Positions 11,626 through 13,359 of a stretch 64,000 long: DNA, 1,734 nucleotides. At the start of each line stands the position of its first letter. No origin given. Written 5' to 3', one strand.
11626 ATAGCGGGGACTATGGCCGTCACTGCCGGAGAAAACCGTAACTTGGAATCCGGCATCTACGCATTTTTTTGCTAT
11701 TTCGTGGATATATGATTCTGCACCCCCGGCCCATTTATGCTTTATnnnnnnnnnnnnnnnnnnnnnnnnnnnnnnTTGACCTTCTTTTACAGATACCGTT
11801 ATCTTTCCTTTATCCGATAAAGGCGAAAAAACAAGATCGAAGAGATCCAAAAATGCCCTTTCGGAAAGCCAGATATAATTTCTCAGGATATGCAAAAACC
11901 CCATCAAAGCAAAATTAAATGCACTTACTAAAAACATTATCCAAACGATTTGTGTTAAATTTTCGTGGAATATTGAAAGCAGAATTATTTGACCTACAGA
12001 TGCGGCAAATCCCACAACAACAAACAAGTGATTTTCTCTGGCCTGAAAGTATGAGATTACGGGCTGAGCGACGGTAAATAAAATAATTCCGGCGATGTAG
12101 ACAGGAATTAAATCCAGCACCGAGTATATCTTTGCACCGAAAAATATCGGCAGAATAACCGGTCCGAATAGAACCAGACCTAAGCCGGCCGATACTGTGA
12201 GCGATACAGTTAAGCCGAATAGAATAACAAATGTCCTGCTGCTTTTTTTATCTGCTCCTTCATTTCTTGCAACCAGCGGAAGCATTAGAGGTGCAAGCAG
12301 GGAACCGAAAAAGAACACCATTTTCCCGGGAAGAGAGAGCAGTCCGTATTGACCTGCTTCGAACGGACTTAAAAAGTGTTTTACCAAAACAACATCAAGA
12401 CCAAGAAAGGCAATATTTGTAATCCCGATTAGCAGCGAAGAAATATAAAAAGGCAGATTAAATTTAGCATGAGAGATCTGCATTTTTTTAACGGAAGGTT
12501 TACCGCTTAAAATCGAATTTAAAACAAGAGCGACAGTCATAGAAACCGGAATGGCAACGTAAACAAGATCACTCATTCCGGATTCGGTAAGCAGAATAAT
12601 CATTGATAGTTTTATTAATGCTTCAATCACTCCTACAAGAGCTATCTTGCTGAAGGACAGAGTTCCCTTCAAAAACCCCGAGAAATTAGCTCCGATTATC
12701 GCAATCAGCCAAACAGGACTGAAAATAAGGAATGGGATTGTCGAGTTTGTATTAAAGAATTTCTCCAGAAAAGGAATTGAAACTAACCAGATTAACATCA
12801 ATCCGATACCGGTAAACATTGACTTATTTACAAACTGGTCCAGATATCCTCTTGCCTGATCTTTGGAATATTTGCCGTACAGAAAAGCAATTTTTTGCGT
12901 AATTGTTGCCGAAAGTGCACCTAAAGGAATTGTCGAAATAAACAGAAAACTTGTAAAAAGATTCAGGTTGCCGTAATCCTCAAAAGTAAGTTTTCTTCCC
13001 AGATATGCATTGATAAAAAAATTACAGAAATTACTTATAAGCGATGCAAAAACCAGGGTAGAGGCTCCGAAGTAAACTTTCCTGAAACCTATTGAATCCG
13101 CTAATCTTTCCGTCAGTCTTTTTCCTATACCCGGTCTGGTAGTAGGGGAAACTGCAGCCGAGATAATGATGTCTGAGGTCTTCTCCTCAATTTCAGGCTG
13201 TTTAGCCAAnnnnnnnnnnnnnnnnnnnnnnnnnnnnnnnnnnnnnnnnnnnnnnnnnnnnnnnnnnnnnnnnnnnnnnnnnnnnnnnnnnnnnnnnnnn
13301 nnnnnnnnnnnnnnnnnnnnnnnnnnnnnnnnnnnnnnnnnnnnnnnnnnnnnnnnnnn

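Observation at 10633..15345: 1570-aa single-polypeptide glycan assembly line: GT2 (GtrB/Dpm1-like) + processive QxxRW GT2 + flippase-like polytopic domain + GT4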

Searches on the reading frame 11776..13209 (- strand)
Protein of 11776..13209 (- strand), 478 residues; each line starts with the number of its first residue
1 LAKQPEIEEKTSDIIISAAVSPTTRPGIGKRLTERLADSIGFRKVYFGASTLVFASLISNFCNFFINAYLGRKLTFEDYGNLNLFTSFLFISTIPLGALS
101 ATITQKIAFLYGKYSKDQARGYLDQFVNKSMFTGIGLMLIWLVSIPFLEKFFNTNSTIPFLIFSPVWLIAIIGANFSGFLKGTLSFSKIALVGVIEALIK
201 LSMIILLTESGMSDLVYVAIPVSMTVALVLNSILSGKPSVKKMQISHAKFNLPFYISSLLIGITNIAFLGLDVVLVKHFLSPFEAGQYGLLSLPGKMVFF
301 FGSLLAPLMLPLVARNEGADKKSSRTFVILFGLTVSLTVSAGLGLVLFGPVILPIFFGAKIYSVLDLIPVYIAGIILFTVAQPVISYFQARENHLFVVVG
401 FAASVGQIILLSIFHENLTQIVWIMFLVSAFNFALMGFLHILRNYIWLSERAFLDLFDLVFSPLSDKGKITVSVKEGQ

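Call 7: search_protein_families(library=pfam, proteins=[window:11776-13209:-], max_evalue=10)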
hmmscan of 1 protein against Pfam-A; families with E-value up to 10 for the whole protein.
seq(478 aa): 1 family
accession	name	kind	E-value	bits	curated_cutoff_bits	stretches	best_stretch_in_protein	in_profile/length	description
PF01943.22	Polysacc_synt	-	1.6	8.6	28.2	1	49-262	5-222/274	Polysaccharide biosynthesis protein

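Call 15: search_solved_structures(query=A1, max_evalue=10, show_alignments=2)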
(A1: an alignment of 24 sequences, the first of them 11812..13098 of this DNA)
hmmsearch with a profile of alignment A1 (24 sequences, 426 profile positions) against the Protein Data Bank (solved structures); distinct sequences matched with E-value up to 10: 2.
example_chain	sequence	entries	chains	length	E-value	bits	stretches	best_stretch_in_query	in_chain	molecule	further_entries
21ci_A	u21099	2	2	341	0.0014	21.2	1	248-346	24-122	Orexin receptor type 2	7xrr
6tpg_A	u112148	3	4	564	0.0018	20.8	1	240-346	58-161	Orexin receptor type 2,GlgA glycogen synthase,Hypocretin receptor-2 | Orexin receptor type 2,GlgA glycogen synthase,Orexin receptor type 2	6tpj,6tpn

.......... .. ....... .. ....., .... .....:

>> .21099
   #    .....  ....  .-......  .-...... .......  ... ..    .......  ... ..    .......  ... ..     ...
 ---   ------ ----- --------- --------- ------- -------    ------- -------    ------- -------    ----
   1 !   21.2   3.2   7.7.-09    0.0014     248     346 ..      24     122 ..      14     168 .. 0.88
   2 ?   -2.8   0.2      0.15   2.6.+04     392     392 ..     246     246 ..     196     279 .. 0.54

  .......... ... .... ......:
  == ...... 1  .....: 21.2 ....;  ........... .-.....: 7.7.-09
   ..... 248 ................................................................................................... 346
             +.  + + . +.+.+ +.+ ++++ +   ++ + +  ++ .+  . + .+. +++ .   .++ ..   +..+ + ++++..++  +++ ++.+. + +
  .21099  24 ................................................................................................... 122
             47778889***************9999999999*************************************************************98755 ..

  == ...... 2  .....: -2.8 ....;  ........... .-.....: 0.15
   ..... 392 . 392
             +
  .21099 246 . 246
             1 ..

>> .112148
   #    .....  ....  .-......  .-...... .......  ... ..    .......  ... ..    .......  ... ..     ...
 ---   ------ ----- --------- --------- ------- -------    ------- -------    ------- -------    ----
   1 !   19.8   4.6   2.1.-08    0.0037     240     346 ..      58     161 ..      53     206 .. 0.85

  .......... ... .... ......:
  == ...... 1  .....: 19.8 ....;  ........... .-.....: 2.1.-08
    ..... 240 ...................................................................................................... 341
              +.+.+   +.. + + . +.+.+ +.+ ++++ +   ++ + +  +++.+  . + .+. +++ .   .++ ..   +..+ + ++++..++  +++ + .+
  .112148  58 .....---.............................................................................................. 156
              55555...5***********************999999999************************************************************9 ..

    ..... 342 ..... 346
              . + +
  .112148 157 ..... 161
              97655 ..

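Call 16: search_protein_families(library=pfam, alignment_id=A1, max_evalue=1)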
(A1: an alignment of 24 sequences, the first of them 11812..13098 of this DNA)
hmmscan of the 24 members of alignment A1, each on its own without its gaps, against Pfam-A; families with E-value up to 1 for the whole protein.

A. member 1, window:11812-13098:- (429 aa): 0 families

B. families by the number of members that match (of 24 scanned): 14 families
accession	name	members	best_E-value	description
PF01943.22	Polysacc_synt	5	1.3e-08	Polysaccharide biosynthesis protein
PF13440.11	Polysacc_synt_3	4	8.7e-11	Polysaccharide biosynthesis protein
PF01554.23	MatE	1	9.6e-08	MatE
PF17272.7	DUF5337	1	0.0069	Family of unknown function (DUF5337)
PF16080.10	Phage_holin_2_3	1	0.014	Bacteriophage holin family HP1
PF03479.20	PCC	1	0.019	Plants and Prokaryotes Conserved (PCC) domain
PF05373.16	Pro_3_hydrox_C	1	0.084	L-proline 3-hydroxylase, C-terminal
PF03779.20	SPW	1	0.11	SPW repeat domain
PF06143.16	Baculo_11_kDa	1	0.14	Baculovirus 11 kDa family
PF19119.5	DUF5803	1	0.17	Family of unknown function (DUF5803)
PF07217.16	Het-C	1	0.25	Heterokaryon incompatibility protein Het-C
PF17431.7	YpmT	1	0.34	Uncharacterized YmpT-like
PF11998.13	DUF3493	1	0.39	Low psii accumulation1 / Rep27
PF10601.15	zf-LITAF-like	1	0.44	LITAF-like zinc ribbon domain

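Call 25: predict_structure(alignment_id=A1)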
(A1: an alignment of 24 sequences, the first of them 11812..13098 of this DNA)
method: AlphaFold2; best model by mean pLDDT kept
length: 429 residues; sequences in the alignment: 24
mean_pLDDT: 89.7   pTM: 0.88
mean pLDDT of the five models: 89.7, 88.8, 87.5, 87.3, 86.6
residues with pLDDT >= 90: 283; 70-90: 130; 50-70: 13; < 50: 3
segments of 3 or more residues with pLDDT < 50: none
pLDDT, mean of each block of 10 residues (from residue 1): 73 94 90 81 78 87 96 93 90 94 95 85 91 96 95 96 95 89 95 93 75 92 91 73 80 89 93 96 93 96 96 90 91 96 95 93 93 91 94 95 89 83 69
secondary structure, 60 per line:
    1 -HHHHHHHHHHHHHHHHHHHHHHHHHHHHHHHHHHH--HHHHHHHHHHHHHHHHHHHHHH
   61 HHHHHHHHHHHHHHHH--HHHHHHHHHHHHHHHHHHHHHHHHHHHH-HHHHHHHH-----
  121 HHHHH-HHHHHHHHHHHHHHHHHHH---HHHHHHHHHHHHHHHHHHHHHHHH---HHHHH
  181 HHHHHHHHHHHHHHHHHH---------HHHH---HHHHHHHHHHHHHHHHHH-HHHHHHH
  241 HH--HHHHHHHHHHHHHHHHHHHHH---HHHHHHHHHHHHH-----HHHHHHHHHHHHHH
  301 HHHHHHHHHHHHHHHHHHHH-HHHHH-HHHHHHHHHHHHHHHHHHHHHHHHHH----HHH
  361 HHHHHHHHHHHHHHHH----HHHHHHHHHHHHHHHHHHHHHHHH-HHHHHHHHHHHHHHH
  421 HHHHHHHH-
elements in order: H2-36 H39-76 H79-106 H108-115 H121-125 H127-145 H149-172 H176-198 H208-211 H215-232 H234-242 H245-265 H269-281 H287-320 H322-326 H328-353 H358-376 H381-404 H406-428

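Call 27: fold_search(model_id=the predicted structure, library=pdb)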
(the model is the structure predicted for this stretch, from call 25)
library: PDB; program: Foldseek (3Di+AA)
matches with E <= 10: 266; with E <= 0.001: 49
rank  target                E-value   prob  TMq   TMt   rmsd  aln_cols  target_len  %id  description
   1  6hfb_C                5.8e-07  1.00  0.68  0.65   5.7       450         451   12  Outward-facing conformation of a multidrug resistance MATE family transporter of the MOP superfamily. (released 2019-06-12)
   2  9nu4_A                6.5e-07  1.00  0.70  0.53   5.2       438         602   15  Structure of MurJ in complex with single gene lysis protein from phage M (released 2026-02-11)
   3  3vvr_A                9.3e-07  1.00  0.69  0.68   5.3       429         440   12  Crystal structure of MATE in complex with MaD5 (released 2013-04-03)
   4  4mlb_A                9.6e-07  1.00  0.72  0.69   4.9       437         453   11  Reverse polarity of binding pocket suggests different function of a MOP superfamily transporter from Pyrococcus furios (released 2013-09-25)
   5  6nc9                  1.0e-06  1.00  0.71  0.65   4.6       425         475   14  Lipid II flippase MurJ, outward-facing conformation (released 2019-04-17)
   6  9ukv_A                1.0e-06  1.00  0.72  0.62   4.9       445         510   14  JM Complex - E. coli MurJ, Levivirus M lysis protein LysM (SglM) (released 2025-09-10)
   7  9g95_A                1.0e-06  1.00  0.68  0.70   5.2       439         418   14  Lipid III flippase WzxE with NB10 nanobody in outward-facing conformation at 2.7552 A (released 2025-01-22)
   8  5yck                  1.5e-06  1.00  0.76  0.73   4.2       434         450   14  Crystal structure of a MATE family protein derived from Camelina sativa at 2.3 angstrom (released 2017-09-27)
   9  9g9o_A                1.8e-06  1.00  0.68  0.70   5.4       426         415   14  Lipid III flippase WzxE with NB10 and NB7 nanobodies in outward-facing conformation - crystal 2 (released 2025-01-22)
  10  9g9m_A                1.9e-06  1.00  0.67  0.69   5.6       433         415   15  Lipid III flippase WzxE with NB10 and NB7 nanobodies in outward-facing conformation - crystal 1 (released 2025-01-22)
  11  4mlb_C                2.7e-06  1.00  0.72  0.69   4.8       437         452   12  Reverse polarity of binding pocket suggests different function of a MOP superfamily transporter from Pyrococcus furios (released 2013-09-25)
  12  6gwh                  2.8e-06  1.00  0.69  0.68   5.7       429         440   13  Outward-facing conformation of a multidrug resistance MATE family transporter of the MOP superfamily. (released 2019-06-05)
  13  5y50                  3.3e-06  1.00  0.76  0.73   4.3       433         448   15  Crystal structure of eukaryotic MATE transporter AtDTX14 (released 2017-12-06)
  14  7dqk_A                4.2e-06  1.00  0.70  0.64   5.5       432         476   15  A nicotine MATE transporter, Nicotiana tabacum MATE2 (NtMATE2) (released 2021-06-09)
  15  9nu5_A                4.2e-06  1.00  0.71  0.62   5.1       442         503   16  Structure of MurJ in complex with single gene lysis protein from phage PP7 (released 2026-02-11)
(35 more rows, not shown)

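Call 81: search_protein_representatives(alignment_id=A1)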
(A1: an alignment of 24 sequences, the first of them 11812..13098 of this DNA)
Query: 24 sequences, 426 profile positions. Proteins with E-value up to 0.001 (for the whole library): 6863; up to 1e-10: 4405; up to 1e-30: 1172. The best 150 are listed.
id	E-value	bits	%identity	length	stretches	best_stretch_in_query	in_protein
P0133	2.6e-147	508.0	-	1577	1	2-424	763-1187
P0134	8.5e-142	489.8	-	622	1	3-423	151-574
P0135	2.1e-138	478.6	-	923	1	2-425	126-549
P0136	3.2e-138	478.0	-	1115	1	5-422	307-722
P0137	4.0e-137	474.4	-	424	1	3-409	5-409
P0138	8.8e-137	473.2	-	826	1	2-419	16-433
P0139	2.4e-136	471.8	-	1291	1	5-424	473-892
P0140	6.9e-135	467.0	-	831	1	3-424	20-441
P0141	2.6e-134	465.1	-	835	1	10-423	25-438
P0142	3.1e-134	464.9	-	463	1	4-414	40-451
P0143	7.1e-134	463.7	-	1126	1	5-392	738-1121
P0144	6.1e-133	460.6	-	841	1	3-424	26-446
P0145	7.6e-133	460.3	-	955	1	2-418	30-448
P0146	2.7e-132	458.5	-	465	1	4-422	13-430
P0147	2.7e-131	455.2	-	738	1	2-407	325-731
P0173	3.7e-118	411.9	-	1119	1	3-422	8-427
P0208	8.3e-104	364.6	-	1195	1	6-424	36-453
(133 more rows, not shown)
